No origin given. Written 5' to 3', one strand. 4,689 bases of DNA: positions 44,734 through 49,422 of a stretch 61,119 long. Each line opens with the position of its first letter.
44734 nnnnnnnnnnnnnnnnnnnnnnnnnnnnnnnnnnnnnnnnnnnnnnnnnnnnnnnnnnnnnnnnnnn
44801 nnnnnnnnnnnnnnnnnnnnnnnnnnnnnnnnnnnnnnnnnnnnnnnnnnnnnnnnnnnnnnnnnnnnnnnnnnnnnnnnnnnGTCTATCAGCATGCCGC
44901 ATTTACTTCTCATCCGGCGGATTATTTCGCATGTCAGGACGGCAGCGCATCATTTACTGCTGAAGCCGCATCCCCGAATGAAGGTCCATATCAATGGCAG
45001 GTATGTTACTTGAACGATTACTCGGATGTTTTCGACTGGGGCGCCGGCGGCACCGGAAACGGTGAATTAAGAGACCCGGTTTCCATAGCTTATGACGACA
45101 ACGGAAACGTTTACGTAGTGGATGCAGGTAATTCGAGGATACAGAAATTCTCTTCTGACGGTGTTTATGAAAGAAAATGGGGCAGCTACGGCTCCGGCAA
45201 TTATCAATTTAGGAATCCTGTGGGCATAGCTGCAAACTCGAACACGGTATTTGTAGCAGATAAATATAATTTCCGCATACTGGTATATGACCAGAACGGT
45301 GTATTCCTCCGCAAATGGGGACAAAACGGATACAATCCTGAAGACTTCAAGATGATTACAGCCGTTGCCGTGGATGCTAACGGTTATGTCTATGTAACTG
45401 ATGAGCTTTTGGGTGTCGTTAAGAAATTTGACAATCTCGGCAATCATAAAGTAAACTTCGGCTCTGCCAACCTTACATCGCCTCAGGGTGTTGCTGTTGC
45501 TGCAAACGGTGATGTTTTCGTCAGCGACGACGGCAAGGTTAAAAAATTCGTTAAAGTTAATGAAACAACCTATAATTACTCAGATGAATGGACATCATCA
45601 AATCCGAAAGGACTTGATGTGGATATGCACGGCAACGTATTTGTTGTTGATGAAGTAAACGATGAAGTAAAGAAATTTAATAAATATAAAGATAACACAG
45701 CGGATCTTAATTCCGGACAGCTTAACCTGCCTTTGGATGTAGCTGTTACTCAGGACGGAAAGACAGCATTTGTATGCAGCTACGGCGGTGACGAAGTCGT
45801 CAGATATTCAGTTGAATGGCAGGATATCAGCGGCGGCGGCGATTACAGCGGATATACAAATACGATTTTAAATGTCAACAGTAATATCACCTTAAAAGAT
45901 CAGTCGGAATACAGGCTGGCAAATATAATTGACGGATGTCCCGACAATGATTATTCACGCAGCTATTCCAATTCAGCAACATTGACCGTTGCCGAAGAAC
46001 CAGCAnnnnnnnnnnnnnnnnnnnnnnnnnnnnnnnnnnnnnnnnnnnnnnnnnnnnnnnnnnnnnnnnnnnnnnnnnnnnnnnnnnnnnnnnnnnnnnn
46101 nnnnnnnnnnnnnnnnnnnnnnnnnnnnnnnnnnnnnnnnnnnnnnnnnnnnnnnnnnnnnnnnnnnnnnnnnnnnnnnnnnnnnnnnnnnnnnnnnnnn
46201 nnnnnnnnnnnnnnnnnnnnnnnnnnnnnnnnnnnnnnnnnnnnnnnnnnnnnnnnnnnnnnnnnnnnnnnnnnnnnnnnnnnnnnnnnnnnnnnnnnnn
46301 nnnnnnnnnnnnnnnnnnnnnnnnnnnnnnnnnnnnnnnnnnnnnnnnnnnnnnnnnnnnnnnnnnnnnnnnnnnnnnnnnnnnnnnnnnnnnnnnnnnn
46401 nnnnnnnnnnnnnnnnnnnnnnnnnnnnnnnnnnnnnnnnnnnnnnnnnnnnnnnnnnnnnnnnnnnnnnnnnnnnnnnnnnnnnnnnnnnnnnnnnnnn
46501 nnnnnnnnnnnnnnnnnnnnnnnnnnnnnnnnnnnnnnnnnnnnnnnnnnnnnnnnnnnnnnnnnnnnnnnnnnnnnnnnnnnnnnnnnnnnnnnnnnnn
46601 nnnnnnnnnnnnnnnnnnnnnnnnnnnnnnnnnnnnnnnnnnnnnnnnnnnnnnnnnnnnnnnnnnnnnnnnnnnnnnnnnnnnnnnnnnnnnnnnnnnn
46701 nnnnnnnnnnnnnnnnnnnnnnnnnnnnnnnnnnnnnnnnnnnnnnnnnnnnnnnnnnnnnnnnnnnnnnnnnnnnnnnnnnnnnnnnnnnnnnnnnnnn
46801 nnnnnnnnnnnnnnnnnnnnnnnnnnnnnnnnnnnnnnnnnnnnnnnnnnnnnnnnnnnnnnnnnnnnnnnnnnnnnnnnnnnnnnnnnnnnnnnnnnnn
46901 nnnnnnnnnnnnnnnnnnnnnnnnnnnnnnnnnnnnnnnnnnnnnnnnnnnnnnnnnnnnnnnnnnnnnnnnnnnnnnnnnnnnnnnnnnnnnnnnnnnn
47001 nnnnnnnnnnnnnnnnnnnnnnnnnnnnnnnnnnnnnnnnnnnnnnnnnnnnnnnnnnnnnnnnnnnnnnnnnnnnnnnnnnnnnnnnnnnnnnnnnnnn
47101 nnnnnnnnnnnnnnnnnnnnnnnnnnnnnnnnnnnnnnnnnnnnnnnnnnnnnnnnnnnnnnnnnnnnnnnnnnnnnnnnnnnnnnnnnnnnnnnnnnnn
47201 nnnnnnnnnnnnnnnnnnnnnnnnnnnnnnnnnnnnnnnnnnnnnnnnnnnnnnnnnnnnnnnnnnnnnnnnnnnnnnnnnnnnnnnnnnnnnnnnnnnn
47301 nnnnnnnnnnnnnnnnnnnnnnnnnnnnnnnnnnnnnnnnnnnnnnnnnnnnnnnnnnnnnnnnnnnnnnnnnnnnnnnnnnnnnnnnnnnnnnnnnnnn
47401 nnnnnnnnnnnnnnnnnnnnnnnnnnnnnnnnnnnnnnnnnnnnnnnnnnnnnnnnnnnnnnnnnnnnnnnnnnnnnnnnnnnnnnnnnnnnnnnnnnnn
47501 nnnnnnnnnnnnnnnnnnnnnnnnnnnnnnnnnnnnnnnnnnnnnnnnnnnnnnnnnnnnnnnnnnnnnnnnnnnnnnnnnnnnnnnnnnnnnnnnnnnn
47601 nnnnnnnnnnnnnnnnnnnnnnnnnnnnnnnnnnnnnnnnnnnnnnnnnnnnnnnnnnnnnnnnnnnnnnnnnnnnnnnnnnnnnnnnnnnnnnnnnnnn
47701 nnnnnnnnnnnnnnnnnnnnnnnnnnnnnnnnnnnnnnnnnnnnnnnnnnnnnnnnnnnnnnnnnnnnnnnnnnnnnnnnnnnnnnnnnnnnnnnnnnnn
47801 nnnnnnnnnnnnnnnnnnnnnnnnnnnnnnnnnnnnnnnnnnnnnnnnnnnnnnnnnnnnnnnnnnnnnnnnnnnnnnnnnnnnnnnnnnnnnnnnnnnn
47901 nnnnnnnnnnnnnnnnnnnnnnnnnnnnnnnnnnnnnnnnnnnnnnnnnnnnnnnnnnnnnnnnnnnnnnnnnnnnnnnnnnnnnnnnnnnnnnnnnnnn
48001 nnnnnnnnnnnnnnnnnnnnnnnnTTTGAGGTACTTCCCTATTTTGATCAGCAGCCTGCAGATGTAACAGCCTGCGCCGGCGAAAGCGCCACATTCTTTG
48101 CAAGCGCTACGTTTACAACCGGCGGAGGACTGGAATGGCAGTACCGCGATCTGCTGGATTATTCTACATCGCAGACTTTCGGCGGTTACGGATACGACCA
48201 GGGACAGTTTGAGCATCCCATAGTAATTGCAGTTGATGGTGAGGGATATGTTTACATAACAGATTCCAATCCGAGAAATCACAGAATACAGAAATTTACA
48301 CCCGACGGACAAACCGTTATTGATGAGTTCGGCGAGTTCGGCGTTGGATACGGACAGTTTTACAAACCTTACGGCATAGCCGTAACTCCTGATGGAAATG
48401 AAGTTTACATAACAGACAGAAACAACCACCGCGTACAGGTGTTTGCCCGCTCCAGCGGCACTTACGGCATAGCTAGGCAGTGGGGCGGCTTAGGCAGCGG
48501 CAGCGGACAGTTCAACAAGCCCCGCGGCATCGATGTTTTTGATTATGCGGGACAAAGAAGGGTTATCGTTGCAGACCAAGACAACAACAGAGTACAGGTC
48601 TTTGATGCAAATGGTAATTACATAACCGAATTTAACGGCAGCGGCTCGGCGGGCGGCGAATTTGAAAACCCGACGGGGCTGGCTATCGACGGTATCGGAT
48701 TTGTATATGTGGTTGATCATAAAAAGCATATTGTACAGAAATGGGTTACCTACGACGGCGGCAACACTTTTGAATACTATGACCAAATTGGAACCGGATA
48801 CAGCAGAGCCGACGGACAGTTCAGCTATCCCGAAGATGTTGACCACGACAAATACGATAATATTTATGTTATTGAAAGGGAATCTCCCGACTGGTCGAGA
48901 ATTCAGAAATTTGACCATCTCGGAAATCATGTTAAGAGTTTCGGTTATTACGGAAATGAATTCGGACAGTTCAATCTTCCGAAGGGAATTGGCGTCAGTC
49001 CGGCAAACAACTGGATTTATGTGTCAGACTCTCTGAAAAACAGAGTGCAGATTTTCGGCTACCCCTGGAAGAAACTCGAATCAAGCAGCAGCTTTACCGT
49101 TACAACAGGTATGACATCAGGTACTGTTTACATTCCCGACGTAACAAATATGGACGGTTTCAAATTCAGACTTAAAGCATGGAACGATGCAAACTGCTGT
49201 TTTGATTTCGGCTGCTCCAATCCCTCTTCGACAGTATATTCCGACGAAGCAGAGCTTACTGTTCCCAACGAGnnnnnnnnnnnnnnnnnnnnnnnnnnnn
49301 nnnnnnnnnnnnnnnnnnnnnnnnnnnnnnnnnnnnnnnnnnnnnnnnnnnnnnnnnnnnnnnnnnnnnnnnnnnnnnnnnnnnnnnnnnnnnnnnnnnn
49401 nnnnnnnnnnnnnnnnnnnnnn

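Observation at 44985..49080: Three NHL propellers appear to be inserted inside Ig-like modules (nested domains)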

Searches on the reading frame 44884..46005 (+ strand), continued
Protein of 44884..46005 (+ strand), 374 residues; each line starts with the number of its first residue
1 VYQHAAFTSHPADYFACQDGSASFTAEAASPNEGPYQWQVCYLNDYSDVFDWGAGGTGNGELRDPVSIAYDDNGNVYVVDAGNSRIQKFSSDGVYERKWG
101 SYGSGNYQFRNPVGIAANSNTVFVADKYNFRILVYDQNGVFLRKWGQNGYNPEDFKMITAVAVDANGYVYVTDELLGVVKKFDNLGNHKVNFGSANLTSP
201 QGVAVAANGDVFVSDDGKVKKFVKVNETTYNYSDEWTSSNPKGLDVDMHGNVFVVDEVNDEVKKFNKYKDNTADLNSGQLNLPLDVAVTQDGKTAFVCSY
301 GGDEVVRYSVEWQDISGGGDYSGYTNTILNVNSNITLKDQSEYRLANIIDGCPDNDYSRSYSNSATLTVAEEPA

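Call 28: predict_structure(alignment_id=A2)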
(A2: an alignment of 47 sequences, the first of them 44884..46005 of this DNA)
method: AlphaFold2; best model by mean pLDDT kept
length: 374 residues; sequences in the alignment: 47
mean_pLDDT: 93.3   pTM: 0.90
mean pLDDT of the five models: 93.3, 93.1, 92.9, 92.1, 92.1
residues with pLDDT >= 90: 306; 70-90: 58; 50-70: 9; < 50: 1
segments of 3 or more residues with pLDDT < 50: none
pLDDT, mean of each block of 10 residues (from residue 1): 78 92 94 86 88 91 98 98 98 97 97 98 98 98 96 96 98 98 98 97 98 97 97 95 96 97 90 86 97 96 96 90 96 77 92 76 93 64
secondary structure, 60 per line:
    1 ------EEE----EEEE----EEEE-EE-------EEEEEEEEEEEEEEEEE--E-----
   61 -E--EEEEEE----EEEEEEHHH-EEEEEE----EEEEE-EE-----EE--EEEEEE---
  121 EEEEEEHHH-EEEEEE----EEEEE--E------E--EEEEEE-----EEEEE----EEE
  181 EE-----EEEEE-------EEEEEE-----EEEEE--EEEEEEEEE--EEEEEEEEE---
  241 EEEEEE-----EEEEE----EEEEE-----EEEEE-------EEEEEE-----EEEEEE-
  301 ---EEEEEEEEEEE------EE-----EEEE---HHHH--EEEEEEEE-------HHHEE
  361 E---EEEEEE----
elements in order: E7-9 E14-17 E22-25 E36-52 E65-70 E75-80 E85-90 E95-99 E112-117 E121-126 E131-136 E141-145 E158-163 E169-173 E178-182 E188-192 E200-205 E211-215 E218-226 E229-237 E241-246 E252-256 E261-265 E271-275 E283-288 E294-299 E304-314 E328-331 H335-338 E341-348 E359-361 E365-370

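Call 31: fold_search(model_id=the predicted structure, library=pdb)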
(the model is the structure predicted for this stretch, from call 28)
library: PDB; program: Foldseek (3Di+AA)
matches with E <= 10: 1963; with E <= 0.001: 763
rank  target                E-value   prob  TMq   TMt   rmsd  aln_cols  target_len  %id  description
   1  6fq3_A                7.9e-25  1.00  0.64  0.62   9.2       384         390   23  Crystal structure of Danio rerio Lin41 filamin-NHL domains in complex with lin-29A 5'UTR 13mer RNA (released 2018-05-09)
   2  8j72_B                5.6e-24  1.00  0.64  0.86   2.4       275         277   28  Crystal structure of mammalian Trim71 in complex with lncRNA Trincr1 (released 2024-03-06)
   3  8j72_A                1.2e-23  1.00  0.63  0.85   2.8       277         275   28  Crystal structure of mammalian Trim71 in complex with lncRNA Trincr1 (released 2024-03-06)
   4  6d69                  1.9e-23  1.00  0.64  0.82   2.6       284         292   27  Crystal Structure of the NHL Repeat Region of D. melanogaster Thin (released 2019-04-24)
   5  6xg7                  2.6e-23  1.00  0.64  0.83   2.7       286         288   27  1.3 A Resolution Structure of the of the NHL Repeat Region of D. melanogaster Thin (released 2020-12-16)
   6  9jur                  6.1e-23  1.00  0.63  0.85   2.7       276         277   28  Crystal Structure of NHL domain of human E3 ubiquitin-protein ligase TRIM71 (released 2025-04-30)
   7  6fpt_A                7.1e-23  1.00  0.63  0.61   8.4       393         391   23  Crystal structure of Danio rerio Lin41 filamin-NHL domains (released 2018-05-09)
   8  6fpt_B                7.9e-23  1.00  0.63  0.61   8.1       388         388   23  Crystal structure of Danio rerio Lin41 filamin-NHL domains (released 2018-05-09)
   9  7qrx_A                3.2e-21  1.00  0.64  0.85   2.5       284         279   27  Crystal structure of NHL domain of TRIM71 (released 2022-05-04)
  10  7b96_A                2.3e-20  1.00  0.64  0.85   2.2       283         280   25  NHL domain of human TRIM2 (released 2022-01-12)
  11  7qrw                  4.3e-20  1.00  0.64  0.87   2.0       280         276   25  Crystal structure of NHL domain of TRIM3 (released 2022-05-04)
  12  7qrv_D                8.2e-20  1.00  0.64  0.84   2.4       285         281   24  Crystal structure of NHL domain of TRIM2 (full C-terminal) (released 2022-05-04)
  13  7b2r_B                2.6e-19  1.00  0.64  0.87   2.3       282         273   24  Crystal structure of NHL domain of TRIM2 (released 2021-01-13)
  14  7qrv_B                3.6e-19  1.00  0.65  0.86   2.2       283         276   25  Crystal structure of NHL domain of TRIM2 (full C-terminal) (released 2022-05-04)
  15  1q7f_B                4.2e-19  1.00  0.64  0.83   2.8       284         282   24  Brain Tumor NHL domain (released 2003-10-21)
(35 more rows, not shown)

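Call 52: find_related_loci(query=window:44884-46005:+, collection=metagenome_contigs, flank=10000)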
Query window:44884-46005:+ (374 aa) in metagenome_contigs; peptide patterns used: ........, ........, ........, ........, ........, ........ (x = any residue, [..] = any of these).
171 stretches matched a pattern; 3 encode a relative of the query (tblastn E <= 1e-3); 3 distinct loci.
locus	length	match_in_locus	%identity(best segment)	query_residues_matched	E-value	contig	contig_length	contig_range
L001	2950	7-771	30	51-283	2e-23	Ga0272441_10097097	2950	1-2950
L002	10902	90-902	23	59-279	1e-11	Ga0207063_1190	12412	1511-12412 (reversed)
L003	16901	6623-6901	33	62-266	6e-6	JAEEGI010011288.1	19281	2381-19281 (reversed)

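Call 88: search_protein_families(library=ncbifam, proteins=[window:44884-46005:+], max_evalue=0.01)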
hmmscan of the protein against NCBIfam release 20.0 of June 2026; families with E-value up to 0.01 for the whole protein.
window:44884-46005:+ (374 aa): 4 families
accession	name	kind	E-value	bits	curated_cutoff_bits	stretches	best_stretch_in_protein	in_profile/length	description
NF035926.1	scyF_NHL_VPEP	equivalog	1.5e-26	93.4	350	2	99-204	188-296/376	scytonemin biosynthesis PEP-CTERM protein ScyF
NF033206.1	ScyE_fam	subfamily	4.1e-09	36.4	80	1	153-218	250-322/333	ScyD/ScyE family protein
NF053768.1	CIS12_fam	equivalog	8.7e-08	31.3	860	1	158-308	46-195/715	CIS12 family contractile injection system protein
NF047780.1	LIC12708_fam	subfamily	0.00014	20.8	150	1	62-171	119-197/391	LIC_12708 family protein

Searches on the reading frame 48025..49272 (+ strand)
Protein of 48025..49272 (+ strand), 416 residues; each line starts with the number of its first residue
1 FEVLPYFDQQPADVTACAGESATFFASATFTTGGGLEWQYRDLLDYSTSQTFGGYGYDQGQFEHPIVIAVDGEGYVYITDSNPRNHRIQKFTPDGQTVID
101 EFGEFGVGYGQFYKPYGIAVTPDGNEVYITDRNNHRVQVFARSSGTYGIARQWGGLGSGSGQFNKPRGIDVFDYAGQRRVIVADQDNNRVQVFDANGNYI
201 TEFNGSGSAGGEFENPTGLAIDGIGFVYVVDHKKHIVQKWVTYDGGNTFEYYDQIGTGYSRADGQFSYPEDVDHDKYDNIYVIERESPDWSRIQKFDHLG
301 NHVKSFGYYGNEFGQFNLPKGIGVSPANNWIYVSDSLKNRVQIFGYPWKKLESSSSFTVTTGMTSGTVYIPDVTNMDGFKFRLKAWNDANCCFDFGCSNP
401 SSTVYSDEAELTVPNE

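Call 48: predict_structure(alignment_id=A6)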
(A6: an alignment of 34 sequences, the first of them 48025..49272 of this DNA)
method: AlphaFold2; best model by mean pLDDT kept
length: 416 residues; sequences in the alignment: 34
mean_pLDDT: 92.2   pTM: 0.89
mean pLDDT of the five models: 92.2, 91.8, 91.8, 91.6, 91.0
residues with pLDDT >= 90: 333; 70-90: 64; 50-70: 19; < 50: 0
segments of 3 or more residues with pLDDT < 50: none
pLDDT, mean of each block of 10 residues (from residue 1): 88 97 97 91 84 92 96 97 91 89 91 96 97 97 90 97 98 94 97 97 78 95 94 96 90 90 93 95 86 94 93 92 95 96 94 94 94 94 91 64 92 85
secondary structure, 60 per line:
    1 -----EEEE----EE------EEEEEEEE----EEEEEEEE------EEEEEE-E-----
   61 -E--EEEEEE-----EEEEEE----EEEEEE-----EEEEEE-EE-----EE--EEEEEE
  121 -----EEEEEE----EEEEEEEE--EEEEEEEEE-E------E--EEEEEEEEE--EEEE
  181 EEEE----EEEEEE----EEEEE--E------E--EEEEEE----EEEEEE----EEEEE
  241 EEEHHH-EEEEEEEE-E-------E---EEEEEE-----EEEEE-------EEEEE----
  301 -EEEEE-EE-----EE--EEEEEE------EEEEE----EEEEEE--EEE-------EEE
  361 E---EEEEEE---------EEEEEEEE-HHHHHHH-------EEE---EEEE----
elements in order: E6-9 E22-29 E34-41 E48-53 E65-70 E76-81 E86-91 E97-102 E115-120 E126-131 E136-143 E146-154 E166-174 E177-184 E189-194 E199-203 E216-221 E226-231 E236-243 E248-255 E269-274 E280-284 E292-296 E302-306 E319-324 E331-335 E340-345 E348-350 E358-361 E365-370 E380-387 H389-395 E403-405 E409-412

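Call 74: fold_search(model_id=the predicted structure, library=pdb)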
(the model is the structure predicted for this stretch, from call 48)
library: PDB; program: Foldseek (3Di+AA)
matches with E <= 10: 1973; with E <= 0.001: 212
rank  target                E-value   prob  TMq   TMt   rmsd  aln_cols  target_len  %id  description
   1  6fq3_A                2.6e-25  1.00  0.62  0.66   9.8       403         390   25  Crystal structure of Danio rerio Lin41 filamin-NHL domains in complex with lin-29A 5'UTR 13mer RNA (released 2018-05-09)
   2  9jur                  3.1e-25  1.00  0.62  0.91   2.7       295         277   29  Crystal Structure of NHL domain of human E3 ubiquitin-protein ligase TRIM71 (released 2025-04-30)
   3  6d69                  9.2e-25  1.00  0.63  0.89   2.2       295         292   32  Crystal Structure of the NHL Repeat Region of D. melanogaster Thin (released 2019-04-24)
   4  6xg7                  2.6e-24  1.00  0.64  0.91   1.9       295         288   32  1.3 A Resolution Structure of the of the NHL Repeat Region of D. melanogaster Thin (released 2020-12-16)
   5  8j72_A                2.6e-24  1.00  0.61  0.92   2.5       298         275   28  Crystal structure of mammalian Trim71 in complex with lncRNA Trincr1 (released 2024-03-06)
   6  8j72_B                3.4e-24  1.00  0.62  0.92   2.4       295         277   30  Crystal structure of mammalian Trim71 in complex with lncRNA Trincr1 (released 2024-03-06)
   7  6fpt_A                6.5e-24  1.00  0.61  0.65   8.3       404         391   25  Crystal structure of Danio rerio Lin41 filamin-NHL domains (released 2018-05-09)
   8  6fpt_B                6.5e-24  1.00  0.61  0.65   8.3       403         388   26  Crystal structure of Danio rerio Lin41 filamin-NHL domains (released 2018-05-09)
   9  7qrx_A                6.2e-23  1.00  0.62  0.90   2.6       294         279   29  Crystal structure of NHL domain of TRIM71 (released 2022-05-04)
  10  7b96_A                1.3e-20  1.00  0.60  0.88   3.1       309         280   26  NHL domain of human TRIM2 (released 2022-01-12)
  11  7b2r_B                2.3e-20  1.00  0.59  0.89   2.9       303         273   26  Crystal structure of NHL domain of TRIM2 (released 2021-01-13)
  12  7qrw                  2.7e-20  1.00  0.60  0.89   2.8       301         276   26  Crystal structure of NHL domain of TRIM3 (released 2022-05-04)
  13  7b2r_A                4.2e-20  1.00  0.60  0.89   2.9       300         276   27  Crystal structure of NHL domain of TRIM2 (released 2021-01-13)
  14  7qrv_D                5.4e-20  1.00  0.60  0.87   2.8       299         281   27  Crystal structure of NHL domain of TRIM2 (full C-terminal) (released 2022-05-04)
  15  7qrv_A                2.0e-19  1.00  0.59  0.87   3.0       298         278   27  Crystal structure of NHL domain of TRIM2 (full C-terminal) (released 2022-05-04)
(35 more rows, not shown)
